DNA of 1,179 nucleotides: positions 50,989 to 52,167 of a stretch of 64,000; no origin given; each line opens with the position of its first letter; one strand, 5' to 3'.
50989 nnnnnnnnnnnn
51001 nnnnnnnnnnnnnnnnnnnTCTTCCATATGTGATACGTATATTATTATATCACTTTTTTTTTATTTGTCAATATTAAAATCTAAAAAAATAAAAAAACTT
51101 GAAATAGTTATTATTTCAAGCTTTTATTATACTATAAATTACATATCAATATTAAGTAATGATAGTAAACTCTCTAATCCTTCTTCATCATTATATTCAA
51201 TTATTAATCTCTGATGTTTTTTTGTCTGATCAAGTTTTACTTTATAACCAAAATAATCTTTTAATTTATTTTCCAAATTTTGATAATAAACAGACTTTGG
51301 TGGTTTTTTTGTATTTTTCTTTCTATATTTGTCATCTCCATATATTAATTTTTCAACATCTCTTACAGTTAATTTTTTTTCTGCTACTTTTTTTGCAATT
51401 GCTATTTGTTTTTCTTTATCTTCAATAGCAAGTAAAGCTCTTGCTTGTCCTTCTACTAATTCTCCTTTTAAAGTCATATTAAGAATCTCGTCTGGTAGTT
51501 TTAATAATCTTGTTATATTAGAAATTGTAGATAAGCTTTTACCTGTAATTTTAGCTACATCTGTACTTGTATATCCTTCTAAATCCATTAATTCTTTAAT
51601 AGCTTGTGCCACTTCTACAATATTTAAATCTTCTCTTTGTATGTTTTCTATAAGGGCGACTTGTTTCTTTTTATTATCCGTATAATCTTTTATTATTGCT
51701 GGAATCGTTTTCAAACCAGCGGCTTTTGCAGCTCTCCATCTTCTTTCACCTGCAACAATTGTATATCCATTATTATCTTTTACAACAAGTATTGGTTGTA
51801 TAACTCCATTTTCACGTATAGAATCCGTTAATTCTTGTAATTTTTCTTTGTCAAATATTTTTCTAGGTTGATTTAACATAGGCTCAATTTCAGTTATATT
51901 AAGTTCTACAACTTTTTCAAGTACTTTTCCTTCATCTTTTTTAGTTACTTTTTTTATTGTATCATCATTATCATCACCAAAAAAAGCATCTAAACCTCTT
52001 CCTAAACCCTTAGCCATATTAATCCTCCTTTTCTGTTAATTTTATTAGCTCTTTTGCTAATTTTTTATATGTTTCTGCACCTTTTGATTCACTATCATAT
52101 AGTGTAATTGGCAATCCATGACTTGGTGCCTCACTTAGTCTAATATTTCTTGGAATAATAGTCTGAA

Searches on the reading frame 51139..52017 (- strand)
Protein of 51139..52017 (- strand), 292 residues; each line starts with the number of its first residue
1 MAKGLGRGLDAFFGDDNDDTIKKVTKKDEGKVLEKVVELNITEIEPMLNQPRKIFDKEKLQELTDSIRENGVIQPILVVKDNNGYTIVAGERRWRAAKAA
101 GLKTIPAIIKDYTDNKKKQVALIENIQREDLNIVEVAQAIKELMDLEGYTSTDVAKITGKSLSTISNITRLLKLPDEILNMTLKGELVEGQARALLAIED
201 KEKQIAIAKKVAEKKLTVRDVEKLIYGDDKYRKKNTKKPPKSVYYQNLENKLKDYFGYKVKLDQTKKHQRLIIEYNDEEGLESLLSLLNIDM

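Call 7: search_protein_families(library=pfam, proteins=[window:51139-52017:-])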
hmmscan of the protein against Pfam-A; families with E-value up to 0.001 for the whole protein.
window:51139-52017:- (292 aa): 4 families
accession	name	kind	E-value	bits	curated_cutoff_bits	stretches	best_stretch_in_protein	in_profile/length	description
PF02195.25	ParB_N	-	1.3e-34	118.5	26.3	1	35-127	2-95/95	ParB N-terminal domain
PF17762.8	HTH_ParB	-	4.9e-30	104.1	22.6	1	129-225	1-97/102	ParB HTH domain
PF23552.2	ParB_C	-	3.3e-05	23.7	23.8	1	246-288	6-49/50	ParB dimerisation domain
PF01381.28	HTH_3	-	0.00089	19.7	23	0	140-170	1-31/55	Helix-turn-helix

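Call 11: find_related_loci(query=window:51139-52017:-, collection=genome_contigs, flank=10000)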
Query window:51139-52017:- (292 aa) in genome_contigs; peptide patterns used: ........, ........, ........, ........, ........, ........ (x = any residue, [..] = any of these).
600 stretches matched a pattern (row limit reached: there are more); 2 encode a relative of the query (tblastn E <= 1e-3); 2 distinct loci.
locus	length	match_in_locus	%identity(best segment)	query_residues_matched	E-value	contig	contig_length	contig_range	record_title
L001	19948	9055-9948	83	1-292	1e-163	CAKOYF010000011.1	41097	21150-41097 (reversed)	MAG: uncultured Clostridia bacterium isolate REFINED_METABAT215_TOP10_CONTIGS_1500_ASSEMBLY_K77_MERGED__Hadza_MoBio_hadz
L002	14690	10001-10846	38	5-290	3e-53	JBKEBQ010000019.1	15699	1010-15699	MAG: Breznakia sp. isolate VLC_068 k121_19141351, whole genome shotgun sequence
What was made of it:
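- Tried and rejected: (11) The genome_contigs scan returned only two relatives (call 11).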

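Call 15: find_homologous_proteins(query=window:51139-52017:-, max_evalue=1e-20)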
Query window:51139-52017:- (292 aa): 7999 proteins with E <= 1e-20 among 8000 candidates; the best 120 are listed.
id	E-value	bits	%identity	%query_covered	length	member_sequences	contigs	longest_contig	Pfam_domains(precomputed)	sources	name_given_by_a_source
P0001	6.9e-179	611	100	100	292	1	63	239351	PF17762.9,PF02195.27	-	-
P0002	1.8e-178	610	100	100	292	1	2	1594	PF17762.9,PF02195.27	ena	-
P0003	1.8e-178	610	100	100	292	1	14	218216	PF17762.9,PF02195.27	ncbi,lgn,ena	-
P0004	2.6e-178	609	100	100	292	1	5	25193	PF17762.9,PF02195.27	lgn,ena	-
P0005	2.8e-178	609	100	100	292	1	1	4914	PF17762.9,PF02195.27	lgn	-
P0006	3.2e-178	609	100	100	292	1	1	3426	PF17762.9,PF02195.27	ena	-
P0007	4.5e-178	609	99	100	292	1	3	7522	PF17762.9,PF02195.27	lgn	-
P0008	4.8e-178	608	100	100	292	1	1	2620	PF17762.9,PF02195.27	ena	-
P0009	5.0e-178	608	99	100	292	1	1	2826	PF17762.9,PF02195.27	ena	-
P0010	6.7e-178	608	99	100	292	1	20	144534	PF17762.9,PF02195.27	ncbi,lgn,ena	-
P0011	7.8e-178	608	100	100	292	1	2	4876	PF17762.9,PF02195.27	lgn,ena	-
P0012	7.4e-177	605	99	100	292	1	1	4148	PF17762.9,PF02195.27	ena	-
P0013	1.5e-176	604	98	100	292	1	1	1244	PF17762.9,PF02195.27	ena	-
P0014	1.8e-176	603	98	100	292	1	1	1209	PF17762.9,PF02195.27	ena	-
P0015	1.6e-175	600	97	100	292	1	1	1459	PF17762.9,PF02195.27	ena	-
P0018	4.0e-174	596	97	100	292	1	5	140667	PF17762.9,PF02195.27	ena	-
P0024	2.6e-164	563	92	100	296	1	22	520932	PF17762.9,PF02195.27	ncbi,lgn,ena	-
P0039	2.3e-163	560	91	100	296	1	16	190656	PF17762.9,PF02195.27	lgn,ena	-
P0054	9.5e-156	535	86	100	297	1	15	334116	PF17762.9,PF02195.27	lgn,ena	-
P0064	9.7e-153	525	84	100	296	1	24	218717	PF17762.9,PF23552.3,PF02195.27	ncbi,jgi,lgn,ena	-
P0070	9.8e-152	522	84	100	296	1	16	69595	PF17762.9,PF02195.27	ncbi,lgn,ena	-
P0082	2.1e-149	515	83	100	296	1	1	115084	PF17762.9,PF02195.27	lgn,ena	-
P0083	3.0e-149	514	83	100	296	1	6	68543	PF17762.9,PF02195.27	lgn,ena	-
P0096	2.0e-147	508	81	100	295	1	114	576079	PF17762.9,PF02195.27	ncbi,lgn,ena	-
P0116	3.2e-144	498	81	100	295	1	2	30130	PF17762.9,PF02195.27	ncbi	-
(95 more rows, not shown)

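Call 16: find_encoding_contigs(protein=P0018, flank=10000, max_places=2)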
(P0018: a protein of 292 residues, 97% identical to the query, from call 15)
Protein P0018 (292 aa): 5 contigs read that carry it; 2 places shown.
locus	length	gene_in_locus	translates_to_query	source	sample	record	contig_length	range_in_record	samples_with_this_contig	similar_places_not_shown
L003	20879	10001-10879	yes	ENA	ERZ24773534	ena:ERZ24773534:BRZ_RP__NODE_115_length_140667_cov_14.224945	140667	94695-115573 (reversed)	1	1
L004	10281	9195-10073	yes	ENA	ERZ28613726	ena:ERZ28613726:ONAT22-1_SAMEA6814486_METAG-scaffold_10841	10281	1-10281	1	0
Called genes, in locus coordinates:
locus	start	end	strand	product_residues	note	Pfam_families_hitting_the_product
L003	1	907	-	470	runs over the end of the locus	PF11638:DnaA_N (weak), PF00308:Bac_DnaA, PF08299:Bac_DnaA_C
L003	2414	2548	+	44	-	PF00468:Ribosomal_L34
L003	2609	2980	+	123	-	PF00825:Ribonuclease_P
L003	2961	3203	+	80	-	PF01809:YidD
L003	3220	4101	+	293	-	PF02096:60KD_IMP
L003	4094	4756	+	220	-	PF14804:Jag_N, PF13083:KH_KhpA-B, PF01424:R3H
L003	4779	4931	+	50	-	-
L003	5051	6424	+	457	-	PF10396:TrmE_N, PF10662:PduV-EutP (faint), PF03193:RsgA_GTPase (faint), PF12631:MnmE_helical, PF02421:FeoB_N, PF01926:MMR_HSR1, PF00009:GTP_EFTU (weak)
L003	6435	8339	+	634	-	PF01134:GIDA, PF07992:Pyr_redox_2, PF12831:FAD_oxidored (faint), PF13738:Pyr_redox_3 (faint), PF21680:GIDA_C_1st, PF13932:SAM_GIDA_C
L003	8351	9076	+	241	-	PF02527:GidB, PF13847:Methyltransf_31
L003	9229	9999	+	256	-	PF00142:Fer4_NifH, PF01656:CbiA, PF02374:ArsA_ATPase, PF06564:CBP_BcsQ, PF09140:MipZ, PF10609:ParA, PF13614:AAA_31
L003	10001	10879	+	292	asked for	PF02195:ParB_N, PF17762:HTH_ParB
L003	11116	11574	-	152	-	PF03073:TspO_MBR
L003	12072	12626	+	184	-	-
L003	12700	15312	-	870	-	PF00690:Cation_ATPase_N, PF00122:E1-E2_ATPase, PF00702:Hydrolase, PF13246:Cation_ATPase, PF00689:Cation_ATPase_C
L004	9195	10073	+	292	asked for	PF02195:ParB_N, PF17762:HTH_ParB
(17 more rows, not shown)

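Call 17: find_encoding_contigs(protein=P0024, flank=10000, max_places=2)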
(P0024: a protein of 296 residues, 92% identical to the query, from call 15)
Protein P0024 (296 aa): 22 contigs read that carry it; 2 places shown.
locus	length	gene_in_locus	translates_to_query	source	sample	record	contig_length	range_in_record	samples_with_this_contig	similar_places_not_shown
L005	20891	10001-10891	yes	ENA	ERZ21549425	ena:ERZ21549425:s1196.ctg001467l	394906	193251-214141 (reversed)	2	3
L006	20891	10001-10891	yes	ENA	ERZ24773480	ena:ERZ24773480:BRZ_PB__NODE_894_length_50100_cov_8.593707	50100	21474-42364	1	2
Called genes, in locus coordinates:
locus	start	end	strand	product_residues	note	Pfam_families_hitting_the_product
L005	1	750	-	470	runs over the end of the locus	PF11638:DnaA_N (weak), PF00308:Bac_DnaA, PF08299:Bac_DnaA_C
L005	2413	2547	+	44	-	PF00468:Ribosomal_L34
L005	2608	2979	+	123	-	PF00825:Ribonuclease_P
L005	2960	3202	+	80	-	PF01809:YidD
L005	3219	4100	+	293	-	PF02096:60KD_IMP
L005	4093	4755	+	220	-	PF14804:Jag_N, PF13083:KH_KhpA-B, PF01424:R3H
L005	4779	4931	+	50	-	-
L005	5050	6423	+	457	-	PF10396:TrmE_N, PF03193:RsgA_GTPase (faint), PF12631:MnmE_helical, PF02421:FeoB_N, PF01926:MMR_HSR1, PF00009:GTP_EFTU (weak)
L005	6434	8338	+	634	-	PF01134:GIDA, PF07992:Pyr_redox_2, PF12831:FAD_oxidored (weak), PF13738:Pyr_redox_3 (faint), PF21680:GIDA_C_1st, PF13932:SAM_GIDA_C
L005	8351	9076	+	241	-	PF02527:GidB, PF13847:Methyltransf_31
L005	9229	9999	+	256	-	PF00142:Fer4_NifH, PF01656:CbiA, PF02374:ArsA_ATPase, PF06564:CBP_BcsQ, PF09140:MipZ, PF10609:ParA, PF13614:AAA_31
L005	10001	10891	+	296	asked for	PF02195:ParB_N, PF17762:HTH_ParB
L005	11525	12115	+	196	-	-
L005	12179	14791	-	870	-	PF00690:Cation_ATPase_N, PF00122:E1-E2_ATPase, PF00702:Hydrolase, PF13246:Cation_ATPase, PF00689:Cation_ATPase_C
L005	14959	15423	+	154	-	-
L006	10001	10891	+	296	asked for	PF02195:ParB_N, PF17762:HTH_ParB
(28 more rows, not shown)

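Call 18: find_encoding_contigs(protein=P0054, flank=10000, max_places=2)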
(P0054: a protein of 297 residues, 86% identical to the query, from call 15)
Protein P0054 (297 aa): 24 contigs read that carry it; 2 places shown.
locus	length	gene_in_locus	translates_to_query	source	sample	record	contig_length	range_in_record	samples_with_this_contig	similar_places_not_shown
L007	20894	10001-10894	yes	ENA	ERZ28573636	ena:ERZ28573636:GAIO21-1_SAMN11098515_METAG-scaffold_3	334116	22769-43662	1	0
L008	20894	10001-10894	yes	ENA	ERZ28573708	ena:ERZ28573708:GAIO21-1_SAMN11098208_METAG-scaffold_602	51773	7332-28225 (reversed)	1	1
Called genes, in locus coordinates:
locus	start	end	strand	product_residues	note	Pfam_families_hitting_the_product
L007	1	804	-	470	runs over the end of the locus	PF11638:DnaA_N (weak), PF00308:Bac_DnaA, PF08299:Bac_DnaA_C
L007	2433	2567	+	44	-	PF00468:Ribosomal_L34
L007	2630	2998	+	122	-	PF00825:Ribonuclease_P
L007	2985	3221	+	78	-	PF01809:YidD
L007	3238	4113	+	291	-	PF02096:60KD_IMP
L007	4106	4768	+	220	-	PF14804:Jag_N, PF13083:KH_KhpA-B, PF01424:R3H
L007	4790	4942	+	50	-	-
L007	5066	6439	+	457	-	PF10396:TrmE_N, PF03193:RsgA_GTPase (faint), PF12631:MnmE_helical, PF02421:FeoB_N, PF01926:MMR_HSR1, PF00009:GTP_EFTU (weak), PF16897:MMR_HSR1_Xtn (faint)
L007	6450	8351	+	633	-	PF01134:GIDA, PF07992:Pyr_redox_2, PF21680:GIDA_C_1st, PF13932:SAM_GIDA_C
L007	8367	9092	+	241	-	PF02527:GidB, PF13847:Methyltransf_31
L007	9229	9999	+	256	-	PF00142:Fer4_NifH, PF01656:CbiA, PF02374:ArsA_ATPase, PF06564:CBP_BcsQ, PF09140:MipZ (weak), PF10609:ParA, PF13614:AAA_31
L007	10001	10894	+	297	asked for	PF02195:ParB_N, PF17762:HTH_ParB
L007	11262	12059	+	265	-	-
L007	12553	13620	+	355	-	PF04551:GcpE, PF26540:GcpE_C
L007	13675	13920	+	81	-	PF06949:DUF1292 (weak)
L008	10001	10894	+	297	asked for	PF02195:ParB_N, PF17762:HTH_ParB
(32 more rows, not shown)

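Call 31: find_encoding_contigs(protein=P0070, flank=10000, max_places=1)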
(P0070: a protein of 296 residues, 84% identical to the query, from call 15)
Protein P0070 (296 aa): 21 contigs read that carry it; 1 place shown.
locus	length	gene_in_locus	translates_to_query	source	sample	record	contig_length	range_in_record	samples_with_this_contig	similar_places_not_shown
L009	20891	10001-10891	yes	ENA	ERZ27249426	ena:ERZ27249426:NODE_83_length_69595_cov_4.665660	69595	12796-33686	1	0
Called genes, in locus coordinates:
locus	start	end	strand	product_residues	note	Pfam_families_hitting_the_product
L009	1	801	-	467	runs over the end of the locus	PF11638:DnaA_N (weak), PF03969:AFG1_ATPase (faint), PF01695:IstB_IS21 (weak), PF00308:Bac_DnaA, PF08299:Bac_DnaA_C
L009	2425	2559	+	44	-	PF00468:Ribosomal_L34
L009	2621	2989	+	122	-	PF00825:Ribonuclease_P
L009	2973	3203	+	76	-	PF01809:YidD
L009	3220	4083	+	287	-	PF02096:60KD_IMP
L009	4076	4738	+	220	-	PF14804:Jag_N, PF13083:KH_KhpA-B, PF01424:R3H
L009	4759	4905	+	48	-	-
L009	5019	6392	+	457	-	PF10396:TrmE_N, PF03193:RsgA_GTPase (faint), PF12631:MnmE_helical, PF00009:GTP_EFTU, PF02421:FeoB_N, PF01926:MMR_HSR1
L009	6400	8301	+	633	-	PF01134:GIDA, PF07992:Pyr_redox_2, PF21680:GIDA_C_1st, PF13932:SAM_GIDA_C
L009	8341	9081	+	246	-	PF02527:GidB, PF13847:Methyltransf_31 (weak)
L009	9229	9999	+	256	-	PF00142:Fer4_NifH, PF01656:CbiA, PF02374:ArsA_ATPase (weak), PF06564:CBP_BcsQ, PF09140:MipZ (weak), PF10609:ParA, PF13614:AAA_31, PF09140:MipZ (weak)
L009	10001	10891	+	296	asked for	PF02195:ParB_N, PF17762:HTH_ParB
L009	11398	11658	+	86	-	PF06949:DUF1292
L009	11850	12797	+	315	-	PF01699:Na_Ca_ex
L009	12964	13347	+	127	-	-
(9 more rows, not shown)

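Call 32: find_encoding_contigs(protein=P0082, flank=10000, max_places=1)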
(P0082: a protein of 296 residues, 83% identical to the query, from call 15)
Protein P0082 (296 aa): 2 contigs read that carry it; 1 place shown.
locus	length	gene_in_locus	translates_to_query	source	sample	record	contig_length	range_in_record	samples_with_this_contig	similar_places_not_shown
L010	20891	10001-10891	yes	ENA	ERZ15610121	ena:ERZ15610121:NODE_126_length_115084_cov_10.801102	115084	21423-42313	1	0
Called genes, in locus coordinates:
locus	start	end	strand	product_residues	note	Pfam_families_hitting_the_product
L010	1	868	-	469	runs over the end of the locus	PF11638:DnaA_N (weak), PF03969:AFG1_ATPase (faint), PF00308:Bac_DnaA, PF01695:IstB_IS21 (weak), PF08299:Bac_DnaA_C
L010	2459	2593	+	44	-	PF00468:Ribosomal_L34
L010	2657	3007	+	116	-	PF00825:Ribonuclease_P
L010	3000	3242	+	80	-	PF01809:YidD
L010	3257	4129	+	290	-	PF02096:60KD_IMP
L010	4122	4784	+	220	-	PF14804:Jag_N, PF13083:KH_KhpA-B, PF01424:R3H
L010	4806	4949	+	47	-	-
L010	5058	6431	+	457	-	PF10396:TrmE_N, PF03193:RsgA_GTPase (faint), PF12631:MnmE_helical, PF00009:GTP_EFTU (weak), PF02421:FeoB_N, PF01926:MMR_HSR1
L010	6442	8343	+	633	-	PF01134:GIDA, PF07992:Pyr_redox_2, PF21680:GIDA_C_1st, PF13932:SAM_GIDA_C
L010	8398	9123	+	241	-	PF02527:GidB, PF13847:Methyltransf_31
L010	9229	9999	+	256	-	PF00142:Fer4_NifH, PF01656:CbiA, PF02374:ArsA_ATPase, PF06564:CBP_BcsQ, PF09140:MipZ, PF10609:ParA, PF13614:AAA_31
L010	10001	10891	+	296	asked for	PF02195:ParB_N, PF17762:HTH_ParB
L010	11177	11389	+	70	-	-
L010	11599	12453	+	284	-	-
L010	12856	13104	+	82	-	PF06949:DUF1292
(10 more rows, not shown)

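Call 33: find_encoding_contigs(protein=P0096, flank=10000, max_places=1)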
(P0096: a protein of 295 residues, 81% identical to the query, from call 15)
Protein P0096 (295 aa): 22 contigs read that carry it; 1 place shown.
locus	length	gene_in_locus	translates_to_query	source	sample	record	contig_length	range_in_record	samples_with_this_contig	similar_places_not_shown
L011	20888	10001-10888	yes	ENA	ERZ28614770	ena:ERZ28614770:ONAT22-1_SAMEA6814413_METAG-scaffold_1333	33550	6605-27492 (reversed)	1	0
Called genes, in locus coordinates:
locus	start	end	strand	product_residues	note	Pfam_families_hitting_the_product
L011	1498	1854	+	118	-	PF00825:Ribonuclease_P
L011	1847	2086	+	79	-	PF01809:YidD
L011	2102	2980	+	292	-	PF02096:60KD_IMP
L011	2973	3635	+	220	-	PF14804:Jag_N, PF13083:KH_KhpA-B, PF01424:R3H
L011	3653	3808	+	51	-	-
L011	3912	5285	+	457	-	PF10396:TrmE_N, PF03193:RsgA_GTPase (faint), PF12631:MnmE_helical, PF02421:FeoB_N, PF01926:MMR_HSR1, PF00009:GTP_EFTU (weak)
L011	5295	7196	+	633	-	PF01134:GIDA, PF07992:Pyr_redox_2, PF12831:FAD_oxidored, PF13738:Pyr_redox_3 (faint), PF21680:GIDA_C_1st, PF13932:SAM_GIDA_C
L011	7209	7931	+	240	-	PF02527:GidB, PF13847:Methyltransf_31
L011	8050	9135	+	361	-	-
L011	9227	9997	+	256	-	PF00142:Fer4_NifH, PF01656:CbiA, PF02374:ArsA_ATPase (weak), PF06564:CBP_BcsQ, PF09140:MipZ, PF10609:ParA, PF13614:AAA_31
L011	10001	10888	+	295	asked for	PF02195:ParB_N, PF17762:HTH_ParB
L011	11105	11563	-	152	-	PF02322:Cyt_bd_oxida_II (weak), PF03073:TspO_MBR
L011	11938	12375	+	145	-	-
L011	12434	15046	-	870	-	PF00690:Cation_ATPase_N, PF00122:E1-E2_ATPase, PF00702:Hydrolase, PF13246:Cation_ATPase, PF00689:Cation_ATPase_C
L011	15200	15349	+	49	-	-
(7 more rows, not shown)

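Call 34: find_encoding_contigs(protein=P0064, flank=10000, max_places=1)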
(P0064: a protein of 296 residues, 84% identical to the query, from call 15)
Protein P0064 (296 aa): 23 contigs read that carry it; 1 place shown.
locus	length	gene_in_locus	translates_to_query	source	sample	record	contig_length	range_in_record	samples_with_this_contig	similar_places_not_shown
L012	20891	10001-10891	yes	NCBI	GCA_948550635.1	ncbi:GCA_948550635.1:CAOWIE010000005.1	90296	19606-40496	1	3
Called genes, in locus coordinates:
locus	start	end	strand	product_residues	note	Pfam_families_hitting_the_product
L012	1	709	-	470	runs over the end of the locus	PF11638:DnaA_N (weak), PF00308:Bac_DnaA, PF08299:Bac_DnaA_C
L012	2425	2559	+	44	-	PF00468:Ribosomal_L34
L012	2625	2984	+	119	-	PF00825:Ribonuclease_P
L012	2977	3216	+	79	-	PF01809:YidD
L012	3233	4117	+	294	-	PF02096:60KD_IMP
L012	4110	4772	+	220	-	PF14804:Jag_N, PF13083:KH_KhpA-B, PF01424:R3H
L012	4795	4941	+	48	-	-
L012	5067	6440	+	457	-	PF10396:TrmE_N, PF03193:RsgA_GTPase (faint), PF12631:MnmE_helical, PF00009:GTP_EFTU (weak), PF02421:FeoB_N, PF01926:MMR_HSR1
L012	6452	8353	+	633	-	PF01134:GIDA, PF07992:Pyr_redox_2, PF21680:GIDA_C_1st, PF13932:SAM_GIDA_C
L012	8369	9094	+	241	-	PF02527:GidB, PF13847:Methyltransf_31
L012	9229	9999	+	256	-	PF00142:Fer4_NifH, PF01656:CbiA, PF02374:ArsA_ATPase, PF06564:CBP_BcsQ, PF09140:MipZ, PF10609:ParA, PF13614:AAA_31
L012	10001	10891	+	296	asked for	PF02195:ParB_N, PF17762:HTH_ParB, PF23552:ParB_C (weak)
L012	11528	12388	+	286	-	PF01145:Band_7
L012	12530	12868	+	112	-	PF17400:DUF5406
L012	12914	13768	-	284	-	PF00198:2-oxoacid_dh (weak)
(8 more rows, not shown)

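Call 54: search_solved_structures(query=window:51139-52017:-, max_evalue=1e-10, show_alignments=5)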
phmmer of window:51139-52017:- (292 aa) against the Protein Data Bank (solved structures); distinct sequences matched with E-value up to 1e-10: 13.
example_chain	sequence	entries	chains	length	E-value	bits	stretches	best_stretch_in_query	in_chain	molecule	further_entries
7bnk_A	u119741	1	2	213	2.2e-51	178.4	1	36-238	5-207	ParB family protein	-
7o0n_A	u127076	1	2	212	1.2e-50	175.9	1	36-238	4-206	ParB family protein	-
7bnr_A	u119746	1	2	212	1.2e-50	175.9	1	36-238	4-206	ParB family protein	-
1vz0_A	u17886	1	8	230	2.6e-47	165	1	35-224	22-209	Chromosome-partitioning protein Spo0J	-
4umk_A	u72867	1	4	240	1.8e-45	159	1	3-225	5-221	PROBABLE CHROMOSOME-PARTITIONING PROTEIN PARB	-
6t1f_A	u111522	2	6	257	2.8e-44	155.1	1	3-225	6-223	Chromosome-partitioning protein ParB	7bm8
7nfu_A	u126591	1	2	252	1.6e-43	152.6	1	27-226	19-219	Nucleoid occlusion protein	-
7ng0_A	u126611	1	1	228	1.7e-43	152.5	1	34-226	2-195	Nucleoid occlusion protein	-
6sdk_A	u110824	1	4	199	2.2e-43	152.2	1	34-226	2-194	Stage 0 sporulation protein J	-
7ol9_A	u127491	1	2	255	9.7e-42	146.8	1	11-227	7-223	Nucleoid occlusion protein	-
6s6h_A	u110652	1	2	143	2.6e-18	69.9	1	119-226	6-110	Chromosome-partitioning protein ParB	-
6y93_A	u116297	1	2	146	7.6e-17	65.1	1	119-227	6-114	Nucleoid occlusion protein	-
8qa8_A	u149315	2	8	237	1.4e-13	54.4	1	38-184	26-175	Transcriptional repressor protein KorB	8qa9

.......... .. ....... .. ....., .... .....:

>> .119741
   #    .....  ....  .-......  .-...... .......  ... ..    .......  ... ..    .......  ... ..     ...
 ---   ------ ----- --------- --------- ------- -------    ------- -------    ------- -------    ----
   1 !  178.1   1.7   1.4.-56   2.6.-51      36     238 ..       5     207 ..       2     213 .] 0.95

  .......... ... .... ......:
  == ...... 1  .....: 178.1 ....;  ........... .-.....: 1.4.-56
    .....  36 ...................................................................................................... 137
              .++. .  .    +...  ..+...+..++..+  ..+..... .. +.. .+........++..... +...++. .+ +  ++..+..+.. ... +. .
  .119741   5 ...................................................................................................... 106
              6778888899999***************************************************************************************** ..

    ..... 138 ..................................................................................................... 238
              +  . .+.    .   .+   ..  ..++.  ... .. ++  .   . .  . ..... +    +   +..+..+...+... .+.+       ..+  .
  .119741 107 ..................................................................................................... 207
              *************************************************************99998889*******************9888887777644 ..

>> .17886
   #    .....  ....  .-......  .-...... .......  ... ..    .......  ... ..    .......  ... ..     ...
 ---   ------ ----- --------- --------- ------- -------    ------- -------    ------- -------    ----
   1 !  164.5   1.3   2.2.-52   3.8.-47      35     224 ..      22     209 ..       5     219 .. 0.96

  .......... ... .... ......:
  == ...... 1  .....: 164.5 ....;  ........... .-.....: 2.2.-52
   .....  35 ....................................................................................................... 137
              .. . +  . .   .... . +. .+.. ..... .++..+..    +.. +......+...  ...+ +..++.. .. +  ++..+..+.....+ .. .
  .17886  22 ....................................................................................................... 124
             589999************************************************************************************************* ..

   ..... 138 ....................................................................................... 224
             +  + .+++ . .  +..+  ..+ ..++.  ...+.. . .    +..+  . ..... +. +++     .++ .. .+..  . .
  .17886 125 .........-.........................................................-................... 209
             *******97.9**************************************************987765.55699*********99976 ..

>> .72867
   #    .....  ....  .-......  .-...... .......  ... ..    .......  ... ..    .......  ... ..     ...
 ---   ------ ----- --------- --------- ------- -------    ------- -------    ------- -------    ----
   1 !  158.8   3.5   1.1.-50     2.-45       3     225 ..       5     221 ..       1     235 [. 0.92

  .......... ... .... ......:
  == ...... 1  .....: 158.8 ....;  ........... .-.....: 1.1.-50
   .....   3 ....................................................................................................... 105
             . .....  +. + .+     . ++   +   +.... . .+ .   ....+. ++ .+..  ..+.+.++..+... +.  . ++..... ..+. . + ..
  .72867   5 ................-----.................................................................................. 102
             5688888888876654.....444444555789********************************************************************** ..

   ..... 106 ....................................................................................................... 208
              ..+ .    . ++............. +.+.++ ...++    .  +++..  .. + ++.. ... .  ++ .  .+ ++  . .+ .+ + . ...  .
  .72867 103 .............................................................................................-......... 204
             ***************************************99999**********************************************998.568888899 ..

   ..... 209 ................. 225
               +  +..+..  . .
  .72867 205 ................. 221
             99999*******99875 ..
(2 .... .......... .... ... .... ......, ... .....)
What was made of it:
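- On Canonical chromosomal ParABS (ParB-parS): Leu162 aligns with the Arg of 7BNK, 1VZ0 and 4UMK (call 54).
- Alignments to solved ParBs put Ser151 under the conserved Gln and Leu162 under the conserved Arg (call 54).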
